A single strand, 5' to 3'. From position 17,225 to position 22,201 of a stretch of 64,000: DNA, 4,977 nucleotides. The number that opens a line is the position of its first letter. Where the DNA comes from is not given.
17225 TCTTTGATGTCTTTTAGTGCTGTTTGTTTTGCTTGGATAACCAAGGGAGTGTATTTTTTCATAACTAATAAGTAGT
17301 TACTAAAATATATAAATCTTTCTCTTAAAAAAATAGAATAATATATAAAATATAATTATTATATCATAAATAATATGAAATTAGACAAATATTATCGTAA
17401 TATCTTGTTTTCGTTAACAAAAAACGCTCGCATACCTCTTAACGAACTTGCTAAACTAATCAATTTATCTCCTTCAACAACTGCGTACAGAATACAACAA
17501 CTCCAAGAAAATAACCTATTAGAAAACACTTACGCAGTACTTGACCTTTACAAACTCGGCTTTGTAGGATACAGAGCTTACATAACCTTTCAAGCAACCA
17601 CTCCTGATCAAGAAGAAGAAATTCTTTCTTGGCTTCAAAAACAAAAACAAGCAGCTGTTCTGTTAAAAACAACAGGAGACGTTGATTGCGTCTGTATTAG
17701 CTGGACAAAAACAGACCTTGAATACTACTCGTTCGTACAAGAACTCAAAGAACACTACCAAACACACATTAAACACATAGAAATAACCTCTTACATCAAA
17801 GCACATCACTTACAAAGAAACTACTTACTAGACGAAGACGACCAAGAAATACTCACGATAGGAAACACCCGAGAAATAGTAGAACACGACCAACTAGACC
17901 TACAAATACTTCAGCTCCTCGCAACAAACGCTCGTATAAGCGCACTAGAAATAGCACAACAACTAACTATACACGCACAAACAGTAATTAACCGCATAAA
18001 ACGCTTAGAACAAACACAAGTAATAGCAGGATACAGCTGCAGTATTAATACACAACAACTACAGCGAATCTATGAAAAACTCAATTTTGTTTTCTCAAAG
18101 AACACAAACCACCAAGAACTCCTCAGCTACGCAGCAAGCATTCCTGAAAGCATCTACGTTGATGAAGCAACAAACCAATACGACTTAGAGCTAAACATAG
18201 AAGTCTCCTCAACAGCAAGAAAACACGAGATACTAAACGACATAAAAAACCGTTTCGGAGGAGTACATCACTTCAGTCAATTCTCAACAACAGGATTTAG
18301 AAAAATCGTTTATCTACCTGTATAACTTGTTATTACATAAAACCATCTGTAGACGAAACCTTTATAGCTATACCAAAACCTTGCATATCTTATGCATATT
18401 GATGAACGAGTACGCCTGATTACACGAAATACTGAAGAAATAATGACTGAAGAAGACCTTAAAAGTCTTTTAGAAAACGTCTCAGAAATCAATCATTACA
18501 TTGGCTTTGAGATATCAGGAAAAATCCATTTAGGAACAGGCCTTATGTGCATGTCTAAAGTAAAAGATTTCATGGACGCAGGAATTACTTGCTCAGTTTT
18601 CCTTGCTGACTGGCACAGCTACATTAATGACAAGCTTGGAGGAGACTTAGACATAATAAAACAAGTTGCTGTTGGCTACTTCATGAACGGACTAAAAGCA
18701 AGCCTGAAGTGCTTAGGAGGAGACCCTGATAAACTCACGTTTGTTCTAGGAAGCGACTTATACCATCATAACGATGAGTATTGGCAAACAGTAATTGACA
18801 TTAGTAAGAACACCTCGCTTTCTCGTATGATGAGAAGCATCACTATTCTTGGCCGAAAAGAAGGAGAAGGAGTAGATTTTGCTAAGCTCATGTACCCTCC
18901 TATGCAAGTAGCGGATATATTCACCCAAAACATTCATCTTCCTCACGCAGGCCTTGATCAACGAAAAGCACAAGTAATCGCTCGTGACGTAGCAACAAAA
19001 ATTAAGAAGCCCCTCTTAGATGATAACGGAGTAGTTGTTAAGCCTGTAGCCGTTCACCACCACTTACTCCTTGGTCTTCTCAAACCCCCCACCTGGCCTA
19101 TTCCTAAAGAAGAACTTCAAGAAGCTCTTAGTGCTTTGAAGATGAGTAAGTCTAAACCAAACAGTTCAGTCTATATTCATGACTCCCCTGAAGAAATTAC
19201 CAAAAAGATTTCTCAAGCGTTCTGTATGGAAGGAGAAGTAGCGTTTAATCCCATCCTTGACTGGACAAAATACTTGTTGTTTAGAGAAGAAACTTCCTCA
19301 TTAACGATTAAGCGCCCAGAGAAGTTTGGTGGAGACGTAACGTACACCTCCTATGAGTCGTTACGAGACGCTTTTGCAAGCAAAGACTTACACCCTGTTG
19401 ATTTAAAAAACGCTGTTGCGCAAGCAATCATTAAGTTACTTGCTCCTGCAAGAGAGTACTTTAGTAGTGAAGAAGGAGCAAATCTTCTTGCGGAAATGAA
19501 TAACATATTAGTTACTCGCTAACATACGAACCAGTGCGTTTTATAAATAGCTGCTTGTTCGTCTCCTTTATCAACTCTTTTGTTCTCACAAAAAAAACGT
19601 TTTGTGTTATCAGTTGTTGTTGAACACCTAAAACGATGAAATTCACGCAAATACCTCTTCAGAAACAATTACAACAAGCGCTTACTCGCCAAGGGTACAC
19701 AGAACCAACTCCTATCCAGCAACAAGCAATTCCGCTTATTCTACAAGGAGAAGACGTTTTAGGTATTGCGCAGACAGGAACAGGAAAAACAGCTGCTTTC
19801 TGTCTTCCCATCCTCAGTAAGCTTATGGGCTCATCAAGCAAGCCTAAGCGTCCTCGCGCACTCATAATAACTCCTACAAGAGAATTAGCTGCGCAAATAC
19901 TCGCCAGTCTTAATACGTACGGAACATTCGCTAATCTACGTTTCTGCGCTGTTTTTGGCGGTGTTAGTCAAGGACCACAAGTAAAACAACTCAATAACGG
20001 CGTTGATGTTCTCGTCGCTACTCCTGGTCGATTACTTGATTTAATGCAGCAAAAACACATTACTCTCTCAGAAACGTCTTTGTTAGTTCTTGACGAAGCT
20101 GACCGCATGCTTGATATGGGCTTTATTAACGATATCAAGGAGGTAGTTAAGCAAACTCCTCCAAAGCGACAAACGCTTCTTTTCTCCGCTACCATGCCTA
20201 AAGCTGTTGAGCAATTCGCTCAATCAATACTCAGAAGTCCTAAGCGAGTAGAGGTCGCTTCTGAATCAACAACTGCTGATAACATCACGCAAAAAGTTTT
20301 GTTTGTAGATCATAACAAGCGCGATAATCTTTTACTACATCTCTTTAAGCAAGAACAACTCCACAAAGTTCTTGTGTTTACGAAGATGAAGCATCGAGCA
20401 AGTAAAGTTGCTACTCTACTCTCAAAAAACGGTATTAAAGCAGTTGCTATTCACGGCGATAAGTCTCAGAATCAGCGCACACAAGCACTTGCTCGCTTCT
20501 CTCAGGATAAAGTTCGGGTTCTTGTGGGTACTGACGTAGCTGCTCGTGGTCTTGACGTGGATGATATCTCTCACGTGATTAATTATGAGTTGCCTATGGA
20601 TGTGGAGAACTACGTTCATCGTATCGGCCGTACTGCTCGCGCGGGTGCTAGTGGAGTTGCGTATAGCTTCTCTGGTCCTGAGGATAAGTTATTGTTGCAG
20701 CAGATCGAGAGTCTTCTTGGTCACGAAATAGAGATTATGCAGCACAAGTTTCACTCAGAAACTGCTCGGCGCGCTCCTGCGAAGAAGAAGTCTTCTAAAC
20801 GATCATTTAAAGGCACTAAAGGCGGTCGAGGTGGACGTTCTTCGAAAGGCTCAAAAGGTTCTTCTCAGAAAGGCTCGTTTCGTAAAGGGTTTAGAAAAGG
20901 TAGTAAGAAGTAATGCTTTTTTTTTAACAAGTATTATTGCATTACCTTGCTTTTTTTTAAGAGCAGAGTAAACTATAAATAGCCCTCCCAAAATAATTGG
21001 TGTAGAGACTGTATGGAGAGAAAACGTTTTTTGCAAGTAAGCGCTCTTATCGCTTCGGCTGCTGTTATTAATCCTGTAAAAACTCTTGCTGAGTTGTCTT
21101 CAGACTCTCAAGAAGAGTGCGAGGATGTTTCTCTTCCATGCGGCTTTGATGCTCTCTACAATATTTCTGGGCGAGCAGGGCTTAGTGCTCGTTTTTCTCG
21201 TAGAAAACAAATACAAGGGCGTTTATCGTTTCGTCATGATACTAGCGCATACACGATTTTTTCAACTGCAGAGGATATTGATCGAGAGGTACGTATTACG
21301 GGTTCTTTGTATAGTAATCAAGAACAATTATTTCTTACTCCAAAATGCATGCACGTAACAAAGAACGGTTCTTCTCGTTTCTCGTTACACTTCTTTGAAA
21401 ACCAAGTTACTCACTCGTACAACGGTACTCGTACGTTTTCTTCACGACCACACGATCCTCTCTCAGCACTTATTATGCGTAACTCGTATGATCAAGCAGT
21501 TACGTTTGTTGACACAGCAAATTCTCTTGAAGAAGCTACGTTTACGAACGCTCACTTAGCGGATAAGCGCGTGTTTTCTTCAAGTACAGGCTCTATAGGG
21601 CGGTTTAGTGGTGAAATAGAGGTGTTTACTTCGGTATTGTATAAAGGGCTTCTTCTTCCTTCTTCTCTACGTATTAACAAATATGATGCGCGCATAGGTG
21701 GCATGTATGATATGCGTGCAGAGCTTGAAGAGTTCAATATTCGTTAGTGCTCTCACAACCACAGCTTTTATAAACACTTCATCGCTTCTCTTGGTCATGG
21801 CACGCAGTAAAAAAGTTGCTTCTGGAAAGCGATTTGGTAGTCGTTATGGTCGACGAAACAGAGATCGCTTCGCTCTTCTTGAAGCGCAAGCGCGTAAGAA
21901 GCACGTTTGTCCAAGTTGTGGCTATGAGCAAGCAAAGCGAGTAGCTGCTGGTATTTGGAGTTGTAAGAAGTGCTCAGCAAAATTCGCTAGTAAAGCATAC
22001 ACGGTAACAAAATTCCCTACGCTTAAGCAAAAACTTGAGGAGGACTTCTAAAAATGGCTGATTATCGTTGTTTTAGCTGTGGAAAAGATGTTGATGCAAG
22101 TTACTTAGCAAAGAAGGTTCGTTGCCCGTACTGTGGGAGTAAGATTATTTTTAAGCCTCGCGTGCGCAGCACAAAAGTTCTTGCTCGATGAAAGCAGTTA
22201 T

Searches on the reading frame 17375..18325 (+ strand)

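Call 73: search_protein_families(library=pfam, proteins=[window:17375-18325:+], max_evalue=0.001)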
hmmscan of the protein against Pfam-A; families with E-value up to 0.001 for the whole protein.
window:17375-18325:+ (316 aa): 14 families
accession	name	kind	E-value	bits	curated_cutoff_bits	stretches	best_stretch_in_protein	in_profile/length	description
PF13412.12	HTH_24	-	1.6e-21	76.1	21.9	2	4-49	2-47/48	Winged helix-turn-helix DNA-binding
PF13404.12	HTH_AsnC-type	-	4e-21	75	27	2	172-212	2-42/42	AsnC-type helix-turn-helix domain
PF01047.28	MarR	-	3.8e-09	36.7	24.6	1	10-50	8-48/59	MarR family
PF12840.13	HTH_20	-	1.1e-08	35.4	27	0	176-213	7-44/51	Helix-turn-helix domain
PF08279.18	HTH_11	-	2.4e-07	31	25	1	176-214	3-42/55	HTH domain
PF13556.12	HTH_30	-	3.5e-07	30.3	27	0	190-213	15-38/59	PucR C-terminal helix-turn-helix domain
PF13545.12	HTH_Crp_2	-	2e-05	24.9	27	0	22-61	25-67/70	Crp-like helix-turn-helix domain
PF09339.16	HTH_IclR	-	4.4e-05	23.6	22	0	17-50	16-49/52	IclR helix-turn-helix domain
PF12802.13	MarR_2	-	6e-05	23.6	27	0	175-214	7-47/61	MarR family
PF04967.18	HTH_10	-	0.00012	22.3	23.1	0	19-45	23-49/53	HTH DNA binding domain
PF01037.27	AsnC_trans_reg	-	0.00017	21.9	25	0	246-299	11-64/73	Lrp/AsnC ligand binding domain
PF09756.15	DDRGK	-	0.00036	20.7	27.8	0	170-219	95-145/188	DDRGK domain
PF01325.25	Fe_dep_repress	-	0.0006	20.4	26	0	177-213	12-48/60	Iron dependent repressor, N-terminal DNA binding domain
PF13384.12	HTH_23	-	0.00076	19.7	24.6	0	176-213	8-43/50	Homeodomain-like domain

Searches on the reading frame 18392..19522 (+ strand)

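Call 73: search_protein_families(library=pfam, proteins=[window:18392-19522:+], max_evalue=0.001)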
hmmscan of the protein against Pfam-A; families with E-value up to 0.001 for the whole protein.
window:18392-19522:+ (376 aa): 1 family
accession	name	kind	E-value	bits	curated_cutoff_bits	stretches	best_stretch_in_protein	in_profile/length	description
PF00579.31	tRNA-synt_1b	-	1.3e-41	143.3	21.1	1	32-350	5-291/292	tRNA synthetases class I (W and Y)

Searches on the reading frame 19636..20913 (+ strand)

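Call 73: search_protein_families(library=pfam, proteins=[window:19636-20913:+], max_evalue=0.001)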
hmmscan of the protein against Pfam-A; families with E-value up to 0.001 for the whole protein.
window:19636-20913:+ (425 aa): 3 families
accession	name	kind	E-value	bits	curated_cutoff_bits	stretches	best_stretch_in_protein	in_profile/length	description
PF00270.35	DEAD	-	2.2e-55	187.4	26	1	25-193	1-166/167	DEAD/DEAH box helicase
PF00271.37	Helicase_C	-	1.1e-34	119.4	23.5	1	231-337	4-110/110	Helicase conserved C-terminal domain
PF04851.21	ResIII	-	2.6e-09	37.7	22.5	1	23-188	3-163/164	Type III restriction enzyme, res subunit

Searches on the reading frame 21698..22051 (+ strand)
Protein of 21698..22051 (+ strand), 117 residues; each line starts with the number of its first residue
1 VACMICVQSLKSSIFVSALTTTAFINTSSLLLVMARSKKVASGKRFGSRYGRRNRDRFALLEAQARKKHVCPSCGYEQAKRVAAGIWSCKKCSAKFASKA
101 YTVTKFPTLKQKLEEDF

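Call 72: search_protein_families(library=pfam, proteins=[window:21698-22051:+], max_evalue=0.001)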
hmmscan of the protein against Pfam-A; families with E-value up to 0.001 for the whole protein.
window:21698-22051:+ (117 aa): 2 families
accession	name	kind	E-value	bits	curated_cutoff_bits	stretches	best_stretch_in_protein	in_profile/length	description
PF01780.25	Ribosomal_L37ae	-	3.6e-21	75.5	21.9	1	36-104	1-69/85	Ribosomal L37ae protein family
PF12760.12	Zn_ribbon_IS1595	-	4.8e-05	23.7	25.4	1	68-94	18-45/46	Transposase zinc-ribbon domain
